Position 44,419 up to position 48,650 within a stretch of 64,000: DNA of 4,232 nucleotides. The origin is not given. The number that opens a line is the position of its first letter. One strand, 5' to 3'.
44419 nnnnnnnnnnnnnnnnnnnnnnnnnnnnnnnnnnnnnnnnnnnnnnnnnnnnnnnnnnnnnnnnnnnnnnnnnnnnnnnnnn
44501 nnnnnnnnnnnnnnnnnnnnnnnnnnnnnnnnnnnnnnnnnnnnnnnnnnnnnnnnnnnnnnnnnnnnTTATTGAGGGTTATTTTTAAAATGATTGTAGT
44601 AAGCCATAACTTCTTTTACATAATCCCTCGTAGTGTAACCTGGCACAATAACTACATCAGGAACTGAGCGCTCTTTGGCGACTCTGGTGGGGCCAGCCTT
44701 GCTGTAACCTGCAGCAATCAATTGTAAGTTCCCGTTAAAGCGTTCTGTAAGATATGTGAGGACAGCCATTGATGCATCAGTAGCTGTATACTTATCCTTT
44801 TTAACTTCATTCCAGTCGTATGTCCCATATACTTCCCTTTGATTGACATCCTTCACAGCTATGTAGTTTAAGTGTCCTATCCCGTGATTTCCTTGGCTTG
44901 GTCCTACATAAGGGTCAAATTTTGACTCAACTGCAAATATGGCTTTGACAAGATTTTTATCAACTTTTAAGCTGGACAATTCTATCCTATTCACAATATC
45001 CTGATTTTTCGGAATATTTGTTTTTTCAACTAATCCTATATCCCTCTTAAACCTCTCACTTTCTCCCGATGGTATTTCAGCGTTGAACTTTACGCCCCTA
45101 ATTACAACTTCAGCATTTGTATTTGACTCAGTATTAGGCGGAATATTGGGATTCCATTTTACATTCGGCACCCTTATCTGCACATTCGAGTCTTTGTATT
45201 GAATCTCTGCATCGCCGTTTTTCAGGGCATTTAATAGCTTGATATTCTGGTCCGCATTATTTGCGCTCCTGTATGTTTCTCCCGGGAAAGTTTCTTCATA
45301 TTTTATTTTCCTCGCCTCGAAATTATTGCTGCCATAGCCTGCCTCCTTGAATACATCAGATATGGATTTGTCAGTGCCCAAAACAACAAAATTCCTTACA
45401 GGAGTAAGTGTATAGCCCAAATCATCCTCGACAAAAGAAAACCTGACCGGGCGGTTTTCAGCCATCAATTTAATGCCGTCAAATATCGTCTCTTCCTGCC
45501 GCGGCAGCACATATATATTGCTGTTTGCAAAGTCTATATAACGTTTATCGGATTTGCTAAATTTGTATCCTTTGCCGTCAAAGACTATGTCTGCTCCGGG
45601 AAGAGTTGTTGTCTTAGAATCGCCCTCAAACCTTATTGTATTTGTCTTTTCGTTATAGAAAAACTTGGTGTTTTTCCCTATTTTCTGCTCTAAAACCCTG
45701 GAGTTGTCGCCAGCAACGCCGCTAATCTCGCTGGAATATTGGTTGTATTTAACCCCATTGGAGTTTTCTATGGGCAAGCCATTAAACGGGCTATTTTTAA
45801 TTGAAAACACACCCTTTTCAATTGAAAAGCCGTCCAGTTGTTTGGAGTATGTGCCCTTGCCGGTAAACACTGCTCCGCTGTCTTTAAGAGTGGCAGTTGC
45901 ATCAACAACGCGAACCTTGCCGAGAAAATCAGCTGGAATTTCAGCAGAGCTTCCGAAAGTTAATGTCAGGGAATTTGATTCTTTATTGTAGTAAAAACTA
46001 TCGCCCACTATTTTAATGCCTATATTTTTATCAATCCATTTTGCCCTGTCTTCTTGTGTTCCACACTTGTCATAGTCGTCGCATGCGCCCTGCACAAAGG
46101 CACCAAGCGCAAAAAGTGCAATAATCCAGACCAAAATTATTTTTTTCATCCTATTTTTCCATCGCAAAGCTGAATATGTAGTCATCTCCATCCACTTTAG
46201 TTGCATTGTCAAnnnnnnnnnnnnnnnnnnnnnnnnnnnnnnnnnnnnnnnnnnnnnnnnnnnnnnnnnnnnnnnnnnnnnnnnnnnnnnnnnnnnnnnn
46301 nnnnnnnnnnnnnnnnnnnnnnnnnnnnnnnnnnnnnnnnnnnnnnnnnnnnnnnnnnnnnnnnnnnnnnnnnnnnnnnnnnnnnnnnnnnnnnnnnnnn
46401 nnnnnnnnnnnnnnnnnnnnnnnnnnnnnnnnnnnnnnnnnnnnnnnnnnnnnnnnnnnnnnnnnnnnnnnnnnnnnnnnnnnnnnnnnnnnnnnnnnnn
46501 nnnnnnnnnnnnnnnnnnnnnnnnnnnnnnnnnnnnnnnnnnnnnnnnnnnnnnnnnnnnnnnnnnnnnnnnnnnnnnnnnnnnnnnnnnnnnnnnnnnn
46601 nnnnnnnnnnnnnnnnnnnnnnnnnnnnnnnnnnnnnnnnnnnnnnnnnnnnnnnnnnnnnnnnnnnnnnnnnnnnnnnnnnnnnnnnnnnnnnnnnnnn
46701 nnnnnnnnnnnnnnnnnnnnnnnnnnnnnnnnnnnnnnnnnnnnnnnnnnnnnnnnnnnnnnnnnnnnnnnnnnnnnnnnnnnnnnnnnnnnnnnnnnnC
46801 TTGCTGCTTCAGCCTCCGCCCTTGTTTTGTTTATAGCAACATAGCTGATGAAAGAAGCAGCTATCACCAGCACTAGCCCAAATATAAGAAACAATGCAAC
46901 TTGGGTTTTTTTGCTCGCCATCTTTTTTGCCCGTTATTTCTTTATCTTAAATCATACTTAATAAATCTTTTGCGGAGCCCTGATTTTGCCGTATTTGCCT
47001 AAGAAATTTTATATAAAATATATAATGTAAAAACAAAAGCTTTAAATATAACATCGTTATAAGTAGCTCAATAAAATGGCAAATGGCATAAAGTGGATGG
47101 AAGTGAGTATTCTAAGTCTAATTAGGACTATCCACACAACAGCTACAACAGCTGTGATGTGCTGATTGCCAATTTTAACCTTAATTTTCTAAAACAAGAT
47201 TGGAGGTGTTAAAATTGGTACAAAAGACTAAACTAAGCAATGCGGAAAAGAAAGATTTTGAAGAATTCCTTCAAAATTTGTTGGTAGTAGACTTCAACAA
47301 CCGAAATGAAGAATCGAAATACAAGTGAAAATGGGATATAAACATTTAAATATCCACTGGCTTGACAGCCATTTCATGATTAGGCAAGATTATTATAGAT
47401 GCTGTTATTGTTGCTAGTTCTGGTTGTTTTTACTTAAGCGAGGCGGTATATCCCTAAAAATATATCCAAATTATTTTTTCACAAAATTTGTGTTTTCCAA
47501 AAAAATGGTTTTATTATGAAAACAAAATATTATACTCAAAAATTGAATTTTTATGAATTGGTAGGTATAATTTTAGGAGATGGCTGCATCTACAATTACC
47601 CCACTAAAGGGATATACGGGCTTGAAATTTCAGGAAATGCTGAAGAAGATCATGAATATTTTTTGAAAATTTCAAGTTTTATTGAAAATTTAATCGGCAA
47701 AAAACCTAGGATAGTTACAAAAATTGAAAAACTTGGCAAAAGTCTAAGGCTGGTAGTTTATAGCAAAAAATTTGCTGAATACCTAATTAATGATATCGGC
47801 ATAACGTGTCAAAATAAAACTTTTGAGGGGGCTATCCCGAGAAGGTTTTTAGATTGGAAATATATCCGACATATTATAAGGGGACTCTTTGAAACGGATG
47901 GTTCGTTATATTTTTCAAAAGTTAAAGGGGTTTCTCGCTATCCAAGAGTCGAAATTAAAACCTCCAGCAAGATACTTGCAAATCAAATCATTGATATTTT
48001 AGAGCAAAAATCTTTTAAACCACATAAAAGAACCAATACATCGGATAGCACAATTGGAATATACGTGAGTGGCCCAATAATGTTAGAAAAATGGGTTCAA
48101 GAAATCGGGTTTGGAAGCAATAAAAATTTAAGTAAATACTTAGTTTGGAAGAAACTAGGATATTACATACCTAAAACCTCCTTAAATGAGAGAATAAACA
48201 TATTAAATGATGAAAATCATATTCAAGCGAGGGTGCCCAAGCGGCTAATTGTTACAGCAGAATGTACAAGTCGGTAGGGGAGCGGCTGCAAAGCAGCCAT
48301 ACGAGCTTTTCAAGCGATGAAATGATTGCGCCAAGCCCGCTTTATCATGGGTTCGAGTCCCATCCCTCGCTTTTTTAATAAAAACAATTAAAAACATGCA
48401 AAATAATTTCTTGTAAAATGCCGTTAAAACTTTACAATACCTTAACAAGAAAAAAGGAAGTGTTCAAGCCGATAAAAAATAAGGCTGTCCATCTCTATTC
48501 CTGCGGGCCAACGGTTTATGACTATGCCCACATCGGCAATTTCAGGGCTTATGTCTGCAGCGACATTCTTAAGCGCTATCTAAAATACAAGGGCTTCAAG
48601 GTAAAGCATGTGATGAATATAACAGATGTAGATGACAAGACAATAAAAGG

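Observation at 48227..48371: tRNA-Cys(GCA) with two introns, one in the D-loop, directly upstream of cysS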

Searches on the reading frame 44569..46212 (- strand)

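Call 8: search_protein_families(library=pfam, proteins=[window:44569-46212:-])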
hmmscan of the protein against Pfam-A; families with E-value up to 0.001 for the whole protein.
window:44569-46212:- (547 aa): 2 families
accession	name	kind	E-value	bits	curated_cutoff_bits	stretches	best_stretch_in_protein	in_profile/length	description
PF01464.25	SLT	-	1.2e-06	28.6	21.3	1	416-514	11-104/117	Transglycosylase SLT domain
PF16490.10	Oxidoreduct_C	-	0.00086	19.5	27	0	305-399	102-191/278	Putative oxidoreductase C terminal domain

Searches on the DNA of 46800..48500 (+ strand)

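Call 13: search_rna_families(source=window, start=46800, end=48500, threshold=evalue, max_evalue=10, show_alignments=4)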
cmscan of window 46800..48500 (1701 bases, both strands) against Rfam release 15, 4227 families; matches with E-value up to 10: 5.
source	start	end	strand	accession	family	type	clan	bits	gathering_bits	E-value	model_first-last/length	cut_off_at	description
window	47578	47715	-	RF02326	TtnuHACA19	Gene; snRNA; snoRNA; HACA-box;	-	21.1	100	2.6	1-121/121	no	Tetrahymena snoRNA TtnuHACA19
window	47628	47674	+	RF01099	PK-IAV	Cis-reg;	-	18.7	47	0.79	1-48/48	no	Pseudoknot of influenza A virus gene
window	48407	48454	+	RF03218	mir-3015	Gene; miRNA;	-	16.5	59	8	1-57/57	no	mir-3015 microRNA precursor family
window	47748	47924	+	RF03533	SQ1002_RNA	Gene; sRNA;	-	13.6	128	6.6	1-237/237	no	Clostridioides difficile sRNA SQ1002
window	47856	48027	+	RF04321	tmRNA_permuted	Gene;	-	12.6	47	7.3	1-213/213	no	permuted transfer-messenger RNA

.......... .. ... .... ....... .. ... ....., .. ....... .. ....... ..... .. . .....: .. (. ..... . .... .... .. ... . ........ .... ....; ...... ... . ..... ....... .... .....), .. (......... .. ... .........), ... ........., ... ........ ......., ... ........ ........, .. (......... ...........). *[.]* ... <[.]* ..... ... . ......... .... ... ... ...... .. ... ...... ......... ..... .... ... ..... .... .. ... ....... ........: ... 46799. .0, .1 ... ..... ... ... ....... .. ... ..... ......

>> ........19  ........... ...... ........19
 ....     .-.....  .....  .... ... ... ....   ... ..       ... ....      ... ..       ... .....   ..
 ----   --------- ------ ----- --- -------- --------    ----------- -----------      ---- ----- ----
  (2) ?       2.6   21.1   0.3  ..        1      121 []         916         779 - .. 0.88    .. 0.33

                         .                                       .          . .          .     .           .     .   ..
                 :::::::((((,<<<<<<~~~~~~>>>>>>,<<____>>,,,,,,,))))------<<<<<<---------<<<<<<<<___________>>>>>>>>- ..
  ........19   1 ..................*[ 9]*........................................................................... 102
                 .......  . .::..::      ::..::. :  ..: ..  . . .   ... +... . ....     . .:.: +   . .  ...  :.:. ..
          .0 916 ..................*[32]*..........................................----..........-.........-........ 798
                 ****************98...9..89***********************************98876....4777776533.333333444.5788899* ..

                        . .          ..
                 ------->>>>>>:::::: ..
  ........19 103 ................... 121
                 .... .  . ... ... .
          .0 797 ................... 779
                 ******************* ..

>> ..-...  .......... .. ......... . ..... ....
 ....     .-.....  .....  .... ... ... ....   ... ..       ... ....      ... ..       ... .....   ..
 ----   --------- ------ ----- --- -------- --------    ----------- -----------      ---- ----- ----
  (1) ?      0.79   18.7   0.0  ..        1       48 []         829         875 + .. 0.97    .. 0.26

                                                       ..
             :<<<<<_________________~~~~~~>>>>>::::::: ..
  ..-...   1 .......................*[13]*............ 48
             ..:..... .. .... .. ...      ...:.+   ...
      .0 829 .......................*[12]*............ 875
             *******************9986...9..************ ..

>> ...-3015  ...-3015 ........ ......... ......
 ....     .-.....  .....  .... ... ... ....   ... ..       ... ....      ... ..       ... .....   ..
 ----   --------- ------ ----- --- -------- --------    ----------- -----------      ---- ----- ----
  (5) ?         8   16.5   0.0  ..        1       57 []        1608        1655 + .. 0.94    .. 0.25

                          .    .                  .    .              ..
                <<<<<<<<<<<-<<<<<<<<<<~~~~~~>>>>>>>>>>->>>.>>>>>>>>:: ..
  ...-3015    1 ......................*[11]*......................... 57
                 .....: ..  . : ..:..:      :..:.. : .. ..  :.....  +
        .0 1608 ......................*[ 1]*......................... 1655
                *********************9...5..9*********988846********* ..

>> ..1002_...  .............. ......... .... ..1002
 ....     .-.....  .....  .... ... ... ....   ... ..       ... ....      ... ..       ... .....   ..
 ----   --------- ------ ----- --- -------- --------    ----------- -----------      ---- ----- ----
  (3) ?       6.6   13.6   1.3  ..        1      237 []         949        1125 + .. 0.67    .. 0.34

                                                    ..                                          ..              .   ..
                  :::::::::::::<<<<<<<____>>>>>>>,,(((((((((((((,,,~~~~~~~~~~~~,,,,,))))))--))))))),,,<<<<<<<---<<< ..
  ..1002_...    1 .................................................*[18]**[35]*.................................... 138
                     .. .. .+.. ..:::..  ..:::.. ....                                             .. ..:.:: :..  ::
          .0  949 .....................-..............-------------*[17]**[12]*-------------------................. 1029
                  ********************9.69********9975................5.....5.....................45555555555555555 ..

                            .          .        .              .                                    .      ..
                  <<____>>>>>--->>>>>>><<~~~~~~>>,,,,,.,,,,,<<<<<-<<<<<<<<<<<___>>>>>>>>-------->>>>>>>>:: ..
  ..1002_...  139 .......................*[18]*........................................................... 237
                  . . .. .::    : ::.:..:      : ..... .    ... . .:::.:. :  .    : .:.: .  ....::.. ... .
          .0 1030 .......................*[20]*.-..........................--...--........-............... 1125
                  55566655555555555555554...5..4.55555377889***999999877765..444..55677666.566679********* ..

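Call 65: search_rna_families(sources=[L088, L003, L010, L083, L085], threshold=gathering)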
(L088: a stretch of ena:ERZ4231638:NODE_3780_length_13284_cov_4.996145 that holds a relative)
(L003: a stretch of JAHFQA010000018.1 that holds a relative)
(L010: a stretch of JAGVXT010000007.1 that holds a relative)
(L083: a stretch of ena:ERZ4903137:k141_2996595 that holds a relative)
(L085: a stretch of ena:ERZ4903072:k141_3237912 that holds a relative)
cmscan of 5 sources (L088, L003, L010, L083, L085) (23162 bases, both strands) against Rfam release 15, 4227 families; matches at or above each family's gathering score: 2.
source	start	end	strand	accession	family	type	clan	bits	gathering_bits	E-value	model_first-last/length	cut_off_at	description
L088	2198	2270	+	RF00005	tRNA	Gene; tRNA;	CL00001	65.4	29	2.1e-12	1-71/71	no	tRNA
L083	2245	2295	+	RF00005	tRNA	Gene; tRNA;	CL00001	29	29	0.021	9-63/71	no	tRNA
